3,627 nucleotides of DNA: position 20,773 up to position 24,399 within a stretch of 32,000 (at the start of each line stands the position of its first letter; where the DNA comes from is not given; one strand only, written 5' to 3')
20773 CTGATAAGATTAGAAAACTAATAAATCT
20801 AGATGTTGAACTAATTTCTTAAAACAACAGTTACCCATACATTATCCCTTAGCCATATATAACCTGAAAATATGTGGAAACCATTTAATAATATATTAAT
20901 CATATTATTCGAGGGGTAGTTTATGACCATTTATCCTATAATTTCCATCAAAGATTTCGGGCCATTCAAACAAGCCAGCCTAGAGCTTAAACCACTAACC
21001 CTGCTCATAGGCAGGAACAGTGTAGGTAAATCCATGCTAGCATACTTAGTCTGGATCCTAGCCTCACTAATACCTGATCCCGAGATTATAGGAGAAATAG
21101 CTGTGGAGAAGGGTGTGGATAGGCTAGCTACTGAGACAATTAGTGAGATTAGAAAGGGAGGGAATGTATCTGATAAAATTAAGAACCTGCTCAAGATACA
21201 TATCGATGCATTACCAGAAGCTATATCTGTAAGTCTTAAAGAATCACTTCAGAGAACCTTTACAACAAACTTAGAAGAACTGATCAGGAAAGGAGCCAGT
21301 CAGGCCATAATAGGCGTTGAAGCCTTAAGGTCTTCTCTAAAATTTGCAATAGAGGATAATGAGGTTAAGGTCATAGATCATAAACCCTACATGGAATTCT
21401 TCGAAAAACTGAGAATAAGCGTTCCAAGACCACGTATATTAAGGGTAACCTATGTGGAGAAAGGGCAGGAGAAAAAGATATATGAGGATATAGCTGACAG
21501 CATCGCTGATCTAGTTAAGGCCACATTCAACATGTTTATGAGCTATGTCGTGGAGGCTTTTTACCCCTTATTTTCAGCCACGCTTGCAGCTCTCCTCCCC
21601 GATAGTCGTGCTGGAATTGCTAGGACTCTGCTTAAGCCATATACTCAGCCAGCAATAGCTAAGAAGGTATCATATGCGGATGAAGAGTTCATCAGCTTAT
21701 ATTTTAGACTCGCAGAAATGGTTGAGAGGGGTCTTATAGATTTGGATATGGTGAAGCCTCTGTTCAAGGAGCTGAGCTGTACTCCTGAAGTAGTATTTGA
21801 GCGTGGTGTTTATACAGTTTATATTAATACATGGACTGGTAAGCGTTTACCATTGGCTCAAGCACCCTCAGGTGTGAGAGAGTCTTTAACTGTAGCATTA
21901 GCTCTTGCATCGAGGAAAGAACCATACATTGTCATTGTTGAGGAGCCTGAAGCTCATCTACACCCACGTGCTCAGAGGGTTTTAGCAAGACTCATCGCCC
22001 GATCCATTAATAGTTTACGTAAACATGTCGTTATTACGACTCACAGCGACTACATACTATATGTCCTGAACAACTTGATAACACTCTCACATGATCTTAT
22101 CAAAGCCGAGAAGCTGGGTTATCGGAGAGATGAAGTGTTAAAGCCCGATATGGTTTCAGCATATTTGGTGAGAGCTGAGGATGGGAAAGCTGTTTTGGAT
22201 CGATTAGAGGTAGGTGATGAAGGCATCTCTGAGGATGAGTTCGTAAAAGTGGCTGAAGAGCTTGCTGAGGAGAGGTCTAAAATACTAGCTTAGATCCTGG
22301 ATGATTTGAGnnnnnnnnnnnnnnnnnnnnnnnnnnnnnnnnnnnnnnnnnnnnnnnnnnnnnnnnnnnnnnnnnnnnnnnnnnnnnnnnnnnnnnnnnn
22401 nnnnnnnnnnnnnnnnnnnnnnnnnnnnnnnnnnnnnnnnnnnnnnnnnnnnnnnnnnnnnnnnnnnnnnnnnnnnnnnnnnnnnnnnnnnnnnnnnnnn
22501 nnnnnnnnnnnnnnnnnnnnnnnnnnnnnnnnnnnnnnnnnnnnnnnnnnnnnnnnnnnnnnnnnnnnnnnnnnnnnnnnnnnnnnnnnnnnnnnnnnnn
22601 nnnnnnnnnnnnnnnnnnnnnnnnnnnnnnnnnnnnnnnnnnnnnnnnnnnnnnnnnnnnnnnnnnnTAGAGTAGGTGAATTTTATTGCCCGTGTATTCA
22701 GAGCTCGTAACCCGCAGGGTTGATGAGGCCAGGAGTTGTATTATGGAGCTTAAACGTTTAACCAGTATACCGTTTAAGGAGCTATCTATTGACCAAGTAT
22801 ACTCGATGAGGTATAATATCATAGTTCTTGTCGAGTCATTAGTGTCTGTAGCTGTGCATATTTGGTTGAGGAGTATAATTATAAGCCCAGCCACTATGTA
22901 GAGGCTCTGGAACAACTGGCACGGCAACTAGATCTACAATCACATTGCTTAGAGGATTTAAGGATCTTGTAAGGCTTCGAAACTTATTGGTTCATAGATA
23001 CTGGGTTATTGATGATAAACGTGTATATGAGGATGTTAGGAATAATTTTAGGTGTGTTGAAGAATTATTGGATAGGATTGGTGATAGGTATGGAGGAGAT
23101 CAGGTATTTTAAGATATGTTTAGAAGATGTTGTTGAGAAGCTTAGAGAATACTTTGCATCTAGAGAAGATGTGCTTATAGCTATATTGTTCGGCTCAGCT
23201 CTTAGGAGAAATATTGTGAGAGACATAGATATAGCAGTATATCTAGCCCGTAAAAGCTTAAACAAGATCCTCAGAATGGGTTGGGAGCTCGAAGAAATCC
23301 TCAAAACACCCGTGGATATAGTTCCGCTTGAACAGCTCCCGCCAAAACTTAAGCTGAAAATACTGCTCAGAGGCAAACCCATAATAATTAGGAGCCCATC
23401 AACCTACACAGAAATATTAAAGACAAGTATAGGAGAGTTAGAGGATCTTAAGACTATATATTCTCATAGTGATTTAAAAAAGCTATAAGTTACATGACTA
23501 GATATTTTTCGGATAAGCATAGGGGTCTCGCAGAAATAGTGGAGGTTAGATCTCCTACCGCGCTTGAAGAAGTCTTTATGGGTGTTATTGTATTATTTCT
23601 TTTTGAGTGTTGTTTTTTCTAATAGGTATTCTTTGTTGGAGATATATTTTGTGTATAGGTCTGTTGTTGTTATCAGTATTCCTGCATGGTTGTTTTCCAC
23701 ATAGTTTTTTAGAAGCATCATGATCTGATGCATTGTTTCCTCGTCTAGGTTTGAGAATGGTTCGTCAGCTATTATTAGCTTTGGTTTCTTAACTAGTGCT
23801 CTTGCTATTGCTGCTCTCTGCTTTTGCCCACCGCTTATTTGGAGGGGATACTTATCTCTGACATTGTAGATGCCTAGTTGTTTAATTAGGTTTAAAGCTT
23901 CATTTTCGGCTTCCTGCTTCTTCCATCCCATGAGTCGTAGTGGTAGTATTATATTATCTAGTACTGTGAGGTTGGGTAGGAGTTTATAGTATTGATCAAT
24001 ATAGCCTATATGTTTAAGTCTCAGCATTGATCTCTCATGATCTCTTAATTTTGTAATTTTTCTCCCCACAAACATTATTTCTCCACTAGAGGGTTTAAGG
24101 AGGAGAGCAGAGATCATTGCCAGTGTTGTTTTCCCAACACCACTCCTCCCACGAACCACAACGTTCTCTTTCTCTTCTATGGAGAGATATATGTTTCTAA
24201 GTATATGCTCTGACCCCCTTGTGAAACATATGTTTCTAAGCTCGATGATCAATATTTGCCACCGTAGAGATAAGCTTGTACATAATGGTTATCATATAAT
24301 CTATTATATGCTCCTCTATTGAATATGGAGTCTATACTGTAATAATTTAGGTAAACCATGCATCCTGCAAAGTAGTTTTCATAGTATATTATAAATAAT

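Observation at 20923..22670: ABC-type ATPase plus 119-aa partner wedged between two TA modules: candidate uncharacterised two-gene defence system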

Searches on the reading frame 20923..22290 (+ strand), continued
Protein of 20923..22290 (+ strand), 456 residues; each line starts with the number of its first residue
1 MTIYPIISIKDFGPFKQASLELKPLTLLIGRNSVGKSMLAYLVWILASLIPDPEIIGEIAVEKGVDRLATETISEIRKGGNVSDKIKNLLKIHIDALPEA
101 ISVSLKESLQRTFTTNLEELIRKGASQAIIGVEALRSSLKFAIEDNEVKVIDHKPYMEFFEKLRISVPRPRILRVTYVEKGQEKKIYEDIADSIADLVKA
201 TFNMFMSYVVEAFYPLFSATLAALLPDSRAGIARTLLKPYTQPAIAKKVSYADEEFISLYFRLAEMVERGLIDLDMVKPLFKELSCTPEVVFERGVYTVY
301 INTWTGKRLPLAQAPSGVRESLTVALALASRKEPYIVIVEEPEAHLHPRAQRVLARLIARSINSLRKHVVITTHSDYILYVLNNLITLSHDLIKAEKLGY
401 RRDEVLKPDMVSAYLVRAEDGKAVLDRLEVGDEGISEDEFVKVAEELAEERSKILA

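Call 70: fold_search(model_id=the predicted structure, library=pdb)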
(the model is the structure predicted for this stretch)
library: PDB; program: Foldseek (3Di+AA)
matches with E <= 10: 1153; with E <= 0.001: 160
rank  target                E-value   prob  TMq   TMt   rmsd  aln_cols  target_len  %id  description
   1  3qku_A                3.8e-11  1.00  0.42  0.51  16.2       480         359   14  Mre11 Rad50 binding domain in complex with Rad50 and AMP-PNP (released 2011-03-30)
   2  3qku_B                1.5e-10  1.00  0.42  0.59  10.9       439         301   14  Mre11 Rad50 binding domain in complex with Rad50 and AMP-PNP (released 2011-03-30)
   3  4ncj_A                2.1e-10  1.00  0.40  0.56  12.2       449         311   13  Crystal Structure of Pyrococcus furiosis Rad50 R805E mutation with ADP Beryllium Flouride (released 2014-03-05)
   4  9kk2_E                2.5e-10  1.00  0.34  0.31  17.3       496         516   15  Cryo-EM structure of the Retron-Eco7 complex (state 5) (released 2025-11-12)
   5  9n69_D                2.8e-10  1.00  0.39  0.41  16.0       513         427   13  Structure of the retron IA complex with HNH nuclease in the "down" orientation (released 2025-04-23)
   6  9kjy_E                3.1e-10  1.00  0.34  0.31  17.9       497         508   15  Cryo-EM structure of the Retron-Eco7 complex (state 2) (released 2025-11-12)
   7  9kjx_D                4.2e-10  1.00  0.36  0.31  17.6       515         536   14  Cryo-EM structure of the Retron-Eco7 complex (state 1) (released 2025-11-12)
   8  3qkt_B                4.6e-10  1.00  0.40  0.54  13.6       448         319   14  Rad50 ABC-ATPase with adjacent coiled-coil region in complex with AMP-PNP (released 2011-03-30)
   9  9kjy_D                4.6e-10  1.00  0.36  0.31  17.4       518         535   14  Cryo-EM structure of the Retron-Eco7 complex (state 2) (released 2025-11-12)
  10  9n6b_B                7.1e-10  1.00  0.34  0.31  20.5       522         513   13  Structure of the retron IA complex with HNH nuclease in the "up" orientation (released 2025-04-23)
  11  9n6b_A                7.4e-10  1.00  0.36  0.32  16.0       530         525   13  Structure of the retron IA complex with HNH nuclease in the "up" orientation (released 2025-04-23)
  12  4ncj_B                8.3e-10  1.00  0.41  0.57  12.0       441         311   13  Crystal Structure of Pyrococcus furiosis Rad50 R805E mutation with ADP Beryllium Flouride (released 2014-03-05)
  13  9n69_C                8.3e-10  1.00  0.38  0.38  17.8       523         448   13  Structure of the retron IA complex with HNH nuclease in the "down" orientation (released 2025-04-23)
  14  9nnh_C                1.1e-09  1.00  0.38  0.33  17.4       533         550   15  Cryo-EM structure of the Retron Ec78 complex, PtuA:PtuB:RT (4:2:2) (released 2025-10-08)
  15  9kjz_C                1.3e-09  1.00  0.35  0.31  19.8       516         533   14  Cryo-EM structure of the Retron-Eco7 complex (state 3) (released 2025-11-12)
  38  6p74                  4.6e-09  1.00  0.35  0.32  15.9       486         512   13  OLD nuclease from Thermus Scotoductus (released 2020-01-29)
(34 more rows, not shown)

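Call 89: search_protein_families(library=pfam, proteins=[L001:7216-7737:+], max_evalue=0.001)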
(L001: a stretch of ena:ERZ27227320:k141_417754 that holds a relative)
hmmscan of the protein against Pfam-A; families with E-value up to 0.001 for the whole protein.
L001:7216-7737:+ (174 aa): 0 families

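Call 93: search_dna_similar(query=window:20923-22290:+, collection=plasmids, mode=protein, max_evalue=1e-15, max_rows=12)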
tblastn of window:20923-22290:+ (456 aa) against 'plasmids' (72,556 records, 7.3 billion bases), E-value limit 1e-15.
No match.

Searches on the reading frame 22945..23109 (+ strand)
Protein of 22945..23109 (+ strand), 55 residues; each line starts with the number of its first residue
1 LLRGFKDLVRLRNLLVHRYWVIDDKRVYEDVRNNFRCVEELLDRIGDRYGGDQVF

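Call 3: search_protein_families(library=pfam, proteins=[window:22945-23109:+], max_evalue=1)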
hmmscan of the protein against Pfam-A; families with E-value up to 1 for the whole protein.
window:22945-23109:+ (55 aa): 3 families
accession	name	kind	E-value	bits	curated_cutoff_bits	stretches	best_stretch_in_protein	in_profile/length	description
PF01934.22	HepT-like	-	1.5e-08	34.8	23.5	1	5-45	80-120/120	Ribonuclease HepT-like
PF18735.6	HEPN_RiboL-PSP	-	0.15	12.4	28.4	1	5-46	146-186/191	RiboL-PSP-HEPN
PF18281.7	BILBO1_N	-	0.17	12.7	28.3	1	3-40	26-63/92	BILBO1 N-terminal domain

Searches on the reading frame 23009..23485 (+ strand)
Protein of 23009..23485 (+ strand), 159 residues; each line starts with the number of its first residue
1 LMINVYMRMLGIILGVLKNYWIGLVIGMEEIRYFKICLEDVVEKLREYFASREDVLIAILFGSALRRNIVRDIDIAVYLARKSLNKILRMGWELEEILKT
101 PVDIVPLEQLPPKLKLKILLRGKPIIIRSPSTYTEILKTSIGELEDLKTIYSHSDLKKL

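Call 3: search_protein_families(library=pfam, proteins=[window:23009-23485:+], max_evalue=1)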
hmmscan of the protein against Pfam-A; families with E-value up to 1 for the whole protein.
window:23009-23485:+ (159 aa): 4 families
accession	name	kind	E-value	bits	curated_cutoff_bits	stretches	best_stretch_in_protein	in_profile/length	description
PF18765.7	Polbeta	-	1.7e-16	60.6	26.9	1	43-129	1-91/93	Polymerase beta, Nucleotidyltransferase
PF01909.29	NTP_transf_2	-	2.5e-07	31.4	21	1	42-121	1-88/93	Nucleotidyltransferase domain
PF08542.16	Rep_fac_C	-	0.005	17.7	23.6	1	80-119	21-62/88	Replication factor C C-terminal domain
PF25604.1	DUF7938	-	0.22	11.9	27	1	23-54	11-42/66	Phage family of unknown function (DUF7938)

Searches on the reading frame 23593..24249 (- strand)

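Call 89: search_protein_families(library=pfam, proteins=[window:23593-24249:-], max_evalue=0.001)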
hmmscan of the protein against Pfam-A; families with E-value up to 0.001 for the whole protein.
window:23593-24249:- (218 aa): 4 families
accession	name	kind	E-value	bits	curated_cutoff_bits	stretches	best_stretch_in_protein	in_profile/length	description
PF00005.33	ABC_tran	-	1.6e-31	110.2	25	1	17-165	1-136/137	ABC transporter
PF01695.23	IstB_IS21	-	1.4e-05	25.1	24.1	0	24-45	89-110/238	IstB-like ATP binding protein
PF20720.3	nSTAND3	-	0.00011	22.4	27.2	1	23-72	13-61/155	Novel STAND NTPase 3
PF00270.35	DEAD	-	0.00052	20.2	26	0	22-52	9-40/167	DEAD/DEAH box helicase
